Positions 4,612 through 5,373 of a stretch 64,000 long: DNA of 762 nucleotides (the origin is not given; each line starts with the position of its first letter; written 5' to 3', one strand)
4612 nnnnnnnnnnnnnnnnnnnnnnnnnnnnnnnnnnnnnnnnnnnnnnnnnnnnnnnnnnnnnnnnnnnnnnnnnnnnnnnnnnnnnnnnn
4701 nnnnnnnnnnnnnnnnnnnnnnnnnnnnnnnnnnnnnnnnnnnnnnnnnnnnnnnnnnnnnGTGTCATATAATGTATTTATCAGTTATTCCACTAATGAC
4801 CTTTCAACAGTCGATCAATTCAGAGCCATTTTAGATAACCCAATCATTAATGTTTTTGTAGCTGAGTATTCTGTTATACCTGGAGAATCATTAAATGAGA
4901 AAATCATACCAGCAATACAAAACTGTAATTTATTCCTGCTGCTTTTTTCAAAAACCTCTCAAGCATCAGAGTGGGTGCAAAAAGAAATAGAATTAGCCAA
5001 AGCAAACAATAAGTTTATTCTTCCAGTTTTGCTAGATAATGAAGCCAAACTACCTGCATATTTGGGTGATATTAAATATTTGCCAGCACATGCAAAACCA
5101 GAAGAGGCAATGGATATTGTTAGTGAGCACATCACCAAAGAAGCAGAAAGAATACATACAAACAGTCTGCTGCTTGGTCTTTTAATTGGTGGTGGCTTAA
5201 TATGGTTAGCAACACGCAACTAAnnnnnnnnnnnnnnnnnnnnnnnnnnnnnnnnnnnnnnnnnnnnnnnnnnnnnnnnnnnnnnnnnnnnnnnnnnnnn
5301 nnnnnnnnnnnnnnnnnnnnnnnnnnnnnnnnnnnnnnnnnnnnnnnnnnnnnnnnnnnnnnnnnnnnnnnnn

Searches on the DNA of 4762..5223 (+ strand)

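Call 100: search_with_rna_model(model_id=R1, sources=[L092, L093, L094, L095, L096, L097, L098, L099, L100, L101, L102, L103, L104, L105, L106, L107, L108, L109, L110, L111, L112, L113, L114, L115, L116, L117, L118, L119, L120, L121, L122, L123, L124, L125, L126, L127, L128, L129, L130, L131, L132, L133, L134, L135, L136, L137, L138, L139, L140, L141, L142, L143, L144, L145, L146, L147, L148, L149, L150, L151, L152, L153, L154, L155, L156, L157, L158, L159, L160, L161], max_evalue=1)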
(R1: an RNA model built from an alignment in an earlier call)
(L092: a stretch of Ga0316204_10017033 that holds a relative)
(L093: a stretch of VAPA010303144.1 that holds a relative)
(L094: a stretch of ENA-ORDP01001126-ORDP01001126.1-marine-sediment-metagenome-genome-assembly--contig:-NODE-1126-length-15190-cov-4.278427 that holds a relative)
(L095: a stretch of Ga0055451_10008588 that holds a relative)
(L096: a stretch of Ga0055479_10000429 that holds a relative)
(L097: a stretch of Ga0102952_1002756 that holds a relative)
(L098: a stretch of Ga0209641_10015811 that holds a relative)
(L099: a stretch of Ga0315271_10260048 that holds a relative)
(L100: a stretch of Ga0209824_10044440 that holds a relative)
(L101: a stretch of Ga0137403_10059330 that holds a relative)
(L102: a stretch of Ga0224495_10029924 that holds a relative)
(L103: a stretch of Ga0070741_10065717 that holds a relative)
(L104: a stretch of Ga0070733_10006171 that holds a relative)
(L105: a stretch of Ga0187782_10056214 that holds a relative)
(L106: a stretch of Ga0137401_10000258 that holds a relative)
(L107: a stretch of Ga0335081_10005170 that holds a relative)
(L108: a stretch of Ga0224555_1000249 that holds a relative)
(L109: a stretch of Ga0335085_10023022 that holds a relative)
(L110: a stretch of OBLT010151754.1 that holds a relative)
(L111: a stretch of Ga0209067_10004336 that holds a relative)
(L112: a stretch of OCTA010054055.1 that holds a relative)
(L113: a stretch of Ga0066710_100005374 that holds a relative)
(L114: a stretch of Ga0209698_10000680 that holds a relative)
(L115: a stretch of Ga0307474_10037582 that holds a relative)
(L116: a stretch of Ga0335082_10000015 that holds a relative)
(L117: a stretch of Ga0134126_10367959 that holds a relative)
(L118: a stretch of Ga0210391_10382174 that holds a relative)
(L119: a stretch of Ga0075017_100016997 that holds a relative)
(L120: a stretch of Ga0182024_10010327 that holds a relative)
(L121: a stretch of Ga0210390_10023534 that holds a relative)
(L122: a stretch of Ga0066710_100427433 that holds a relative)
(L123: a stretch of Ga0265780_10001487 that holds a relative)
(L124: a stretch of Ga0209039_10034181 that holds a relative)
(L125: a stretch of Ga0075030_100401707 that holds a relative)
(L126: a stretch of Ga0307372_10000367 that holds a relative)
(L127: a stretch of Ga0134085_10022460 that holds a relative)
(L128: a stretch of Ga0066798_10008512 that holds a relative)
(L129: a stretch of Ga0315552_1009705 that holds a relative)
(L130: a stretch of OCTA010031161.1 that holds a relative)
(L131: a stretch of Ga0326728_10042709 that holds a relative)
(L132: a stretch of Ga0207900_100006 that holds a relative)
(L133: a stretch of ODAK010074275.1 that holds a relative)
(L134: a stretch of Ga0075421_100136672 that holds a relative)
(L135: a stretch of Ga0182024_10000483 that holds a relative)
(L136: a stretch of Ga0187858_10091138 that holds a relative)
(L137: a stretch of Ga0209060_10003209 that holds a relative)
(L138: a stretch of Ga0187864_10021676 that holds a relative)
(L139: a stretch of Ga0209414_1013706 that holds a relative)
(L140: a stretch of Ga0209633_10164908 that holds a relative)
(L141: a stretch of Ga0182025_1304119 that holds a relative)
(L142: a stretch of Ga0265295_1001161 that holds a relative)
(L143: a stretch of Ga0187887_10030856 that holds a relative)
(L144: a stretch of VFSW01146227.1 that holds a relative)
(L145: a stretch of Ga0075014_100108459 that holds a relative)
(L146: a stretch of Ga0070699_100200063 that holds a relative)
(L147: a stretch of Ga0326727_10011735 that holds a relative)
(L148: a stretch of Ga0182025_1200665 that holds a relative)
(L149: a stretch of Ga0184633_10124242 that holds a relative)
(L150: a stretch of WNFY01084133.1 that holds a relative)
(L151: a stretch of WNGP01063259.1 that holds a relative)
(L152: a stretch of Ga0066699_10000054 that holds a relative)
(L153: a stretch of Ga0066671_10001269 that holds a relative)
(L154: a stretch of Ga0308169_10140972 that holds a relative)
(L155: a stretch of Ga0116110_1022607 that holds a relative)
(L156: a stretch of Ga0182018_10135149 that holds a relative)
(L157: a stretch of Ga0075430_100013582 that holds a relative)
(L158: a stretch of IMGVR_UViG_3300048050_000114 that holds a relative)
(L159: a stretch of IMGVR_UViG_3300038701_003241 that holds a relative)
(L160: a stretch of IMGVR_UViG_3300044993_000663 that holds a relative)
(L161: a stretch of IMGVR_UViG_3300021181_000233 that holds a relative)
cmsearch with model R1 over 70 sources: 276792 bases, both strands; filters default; matches with E-value up to 1: 28.
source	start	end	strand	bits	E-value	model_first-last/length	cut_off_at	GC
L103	3842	3901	+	50.7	4.3e-08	1-61/61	no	0.67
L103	3088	3154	+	47.3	2.4e-07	1-61/61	no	0.63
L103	2528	2595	+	46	4.6e-07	1-61/61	no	0.65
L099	1102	1168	+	45.8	5.1e-07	1-61/61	no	0.7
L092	2347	2406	+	44.7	8.5e-07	1-61/61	no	0.43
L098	2178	2256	+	40.8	6.1e-06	1-61/61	no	0.66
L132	3482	3556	+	40.7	6.3e-06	1-61/61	no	0.64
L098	3007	3093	+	38.3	2.2e-05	1-61/61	no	0.55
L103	638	700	+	38.2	2.2e-05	1-61/61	no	0.65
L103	2126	2185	+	36.8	4.6e-05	1-61/61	no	0.55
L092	1760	1856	+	33.6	0.00022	1-61/61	no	0.47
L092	341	406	+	31.1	0.0008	1-61/61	no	0.35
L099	74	130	+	29.9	0.0015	1-61/61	no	0.63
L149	1029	1091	+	28.4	0.003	1-61/61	no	0.63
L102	881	941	+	28.2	0.0034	1-61/61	no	0.54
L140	1122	1193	+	27.1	0.0057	1-61/61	no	0.5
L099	620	710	+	26.9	0.0064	1-61/61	no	0.69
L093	632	705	+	26.6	0.0074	1-61/61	no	0.58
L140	595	725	+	26.6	0.0076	1-61/61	no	0.43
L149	458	553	+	26.1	0.0094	1-61/61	no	0.72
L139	24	79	+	25.9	0.011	1-61/61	no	0.57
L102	1687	1750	+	25.8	0.011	1-61/61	no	0.55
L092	2870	2932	+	24.7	0.02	1-61/61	no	0.43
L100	701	829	+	22.2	0.066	1-61/61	no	0.65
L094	4057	4187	+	22.2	0.067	1-61/61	no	0.53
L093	1986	2073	+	21.5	0.097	1-61/61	no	0.51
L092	3784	3831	+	20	0.2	1-61/61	no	0.46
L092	4247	4306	+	19.4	0.27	1-61/61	no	0.35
